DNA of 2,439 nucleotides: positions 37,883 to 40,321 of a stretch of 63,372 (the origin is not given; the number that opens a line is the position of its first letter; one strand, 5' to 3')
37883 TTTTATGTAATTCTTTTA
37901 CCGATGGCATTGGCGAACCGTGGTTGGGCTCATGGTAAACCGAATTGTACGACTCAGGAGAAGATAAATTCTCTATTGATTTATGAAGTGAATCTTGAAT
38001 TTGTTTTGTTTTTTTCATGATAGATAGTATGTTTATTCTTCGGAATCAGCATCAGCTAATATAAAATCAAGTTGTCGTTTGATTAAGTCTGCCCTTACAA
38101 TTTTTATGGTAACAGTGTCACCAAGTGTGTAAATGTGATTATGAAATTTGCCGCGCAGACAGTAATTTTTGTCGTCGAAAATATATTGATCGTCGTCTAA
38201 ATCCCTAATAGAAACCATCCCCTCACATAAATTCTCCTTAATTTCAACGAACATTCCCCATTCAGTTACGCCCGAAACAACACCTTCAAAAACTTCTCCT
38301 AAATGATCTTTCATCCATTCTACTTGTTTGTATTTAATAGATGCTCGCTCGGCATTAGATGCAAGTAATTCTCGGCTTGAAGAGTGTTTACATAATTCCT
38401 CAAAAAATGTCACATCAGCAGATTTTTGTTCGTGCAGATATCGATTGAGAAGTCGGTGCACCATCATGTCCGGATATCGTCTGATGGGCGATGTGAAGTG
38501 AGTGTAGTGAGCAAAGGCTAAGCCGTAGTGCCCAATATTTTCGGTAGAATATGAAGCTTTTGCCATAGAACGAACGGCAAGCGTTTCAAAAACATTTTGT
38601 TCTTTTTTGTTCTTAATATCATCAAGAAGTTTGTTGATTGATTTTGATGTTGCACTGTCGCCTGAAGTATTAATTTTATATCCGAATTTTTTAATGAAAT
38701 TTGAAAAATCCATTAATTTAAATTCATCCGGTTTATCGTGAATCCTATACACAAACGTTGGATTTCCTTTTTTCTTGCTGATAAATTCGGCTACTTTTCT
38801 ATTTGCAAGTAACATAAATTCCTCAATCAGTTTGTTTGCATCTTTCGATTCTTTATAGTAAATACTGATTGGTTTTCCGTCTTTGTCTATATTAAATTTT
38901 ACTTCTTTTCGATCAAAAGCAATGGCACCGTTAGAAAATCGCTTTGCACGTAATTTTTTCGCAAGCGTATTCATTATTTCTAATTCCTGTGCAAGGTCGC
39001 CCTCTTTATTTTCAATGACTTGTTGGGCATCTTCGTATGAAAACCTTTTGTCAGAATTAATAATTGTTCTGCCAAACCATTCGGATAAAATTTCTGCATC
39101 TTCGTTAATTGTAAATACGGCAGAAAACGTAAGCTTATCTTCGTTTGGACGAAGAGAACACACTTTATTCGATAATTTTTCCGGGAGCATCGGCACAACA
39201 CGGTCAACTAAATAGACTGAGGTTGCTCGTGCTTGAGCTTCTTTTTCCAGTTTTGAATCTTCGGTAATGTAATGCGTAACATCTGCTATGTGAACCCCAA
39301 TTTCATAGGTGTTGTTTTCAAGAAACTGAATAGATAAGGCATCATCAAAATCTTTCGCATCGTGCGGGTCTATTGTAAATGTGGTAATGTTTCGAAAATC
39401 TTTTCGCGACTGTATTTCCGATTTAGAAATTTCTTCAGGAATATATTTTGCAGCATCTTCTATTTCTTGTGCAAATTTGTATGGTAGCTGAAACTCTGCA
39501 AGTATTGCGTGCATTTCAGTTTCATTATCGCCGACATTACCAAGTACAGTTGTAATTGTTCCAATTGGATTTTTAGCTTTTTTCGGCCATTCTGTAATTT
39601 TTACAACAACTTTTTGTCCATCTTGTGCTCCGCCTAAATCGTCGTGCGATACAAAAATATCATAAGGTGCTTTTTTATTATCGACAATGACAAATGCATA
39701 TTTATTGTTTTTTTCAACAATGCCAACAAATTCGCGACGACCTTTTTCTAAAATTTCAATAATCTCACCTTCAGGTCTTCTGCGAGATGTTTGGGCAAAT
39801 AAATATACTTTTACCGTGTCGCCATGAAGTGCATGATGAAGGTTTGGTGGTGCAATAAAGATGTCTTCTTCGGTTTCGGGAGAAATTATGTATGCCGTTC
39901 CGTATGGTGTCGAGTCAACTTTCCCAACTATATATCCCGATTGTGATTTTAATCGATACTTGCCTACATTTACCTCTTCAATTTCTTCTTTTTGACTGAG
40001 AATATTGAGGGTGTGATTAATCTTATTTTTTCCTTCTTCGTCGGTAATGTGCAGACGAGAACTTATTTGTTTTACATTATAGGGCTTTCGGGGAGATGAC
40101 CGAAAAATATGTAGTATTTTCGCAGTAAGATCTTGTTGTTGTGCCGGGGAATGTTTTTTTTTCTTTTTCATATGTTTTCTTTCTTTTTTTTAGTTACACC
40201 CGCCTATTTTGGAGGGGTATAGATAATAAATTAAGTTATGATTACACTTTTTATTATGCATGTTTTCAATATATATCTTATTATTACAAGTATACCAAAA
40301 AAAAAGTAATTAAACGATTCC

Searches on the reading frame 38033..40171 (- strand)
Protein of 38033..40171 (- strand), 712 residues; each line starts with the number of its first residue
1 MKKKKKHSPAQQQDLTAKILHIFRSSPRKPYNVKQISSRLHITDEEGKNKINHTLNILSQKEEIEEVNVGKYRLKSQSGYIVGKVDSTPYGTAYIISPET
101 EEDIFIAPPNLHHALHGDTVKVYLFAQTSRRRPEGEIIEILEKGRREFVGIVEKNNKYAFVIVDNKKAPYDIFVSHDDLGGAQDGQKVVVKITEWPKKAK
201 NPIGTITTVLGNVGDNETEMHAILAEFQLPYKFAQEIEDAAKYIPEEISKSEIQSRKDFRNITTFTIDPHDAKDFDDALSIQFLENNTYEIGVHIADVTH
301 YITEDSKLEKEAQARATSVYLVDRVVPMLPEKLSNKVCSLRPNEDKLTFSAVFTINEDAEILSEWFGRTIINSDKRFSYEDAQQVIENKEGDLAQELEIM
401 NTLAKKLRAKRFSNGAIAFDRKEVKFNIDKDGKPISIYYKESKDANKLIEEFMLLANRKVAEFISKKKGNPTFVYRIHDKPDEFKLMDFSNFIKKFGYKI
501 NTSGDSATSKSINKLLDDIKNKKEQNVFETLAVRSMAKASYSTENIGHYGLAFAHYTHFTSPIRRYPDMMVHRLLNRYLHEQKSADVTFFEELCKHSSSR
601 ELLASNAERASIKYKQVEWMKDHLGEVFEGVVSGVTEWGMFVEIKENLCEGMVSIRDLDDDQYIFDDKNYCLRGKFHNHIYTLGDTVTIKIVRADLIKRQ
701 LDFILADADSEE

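Call 59: search_protein_families(library=pfam, proteins=[window:38033-40171:-], max_evalue=0.00001)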
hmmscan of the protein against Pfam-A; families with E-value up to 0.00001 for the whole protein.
window:38033-40171:- (712 aa): 6 families
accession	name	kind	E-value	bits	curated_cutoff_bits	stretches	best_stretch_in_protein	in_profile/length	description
PF00773.25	RNB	-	4e-117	391.6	29.3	1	256-580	1-325/326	RNB domain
PF17876.7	CSD2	-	9.8e-36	122.1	26.2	2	160-233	1-73/74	Cold shock domain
PF08206.17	OB_RNB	-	3.5e-20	71.9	24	2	83-140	1-58/58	Ribonuclease B OB domain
PF17849.7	OB_Dis3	-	1.6e-14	54.2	22.8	1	154-227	7-76/77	Dis3-like cold-shock domain 2 (CSD2)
PF00575.29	S1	-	4.1e-08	33.9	22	1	623-700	3-68/74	S1 RNA binding domain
PF22896.3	OB_RNR_1st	-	4.9e-07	30.3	28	0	55-130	18-95/99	Ribonuclease R, OB first domain, N-terminal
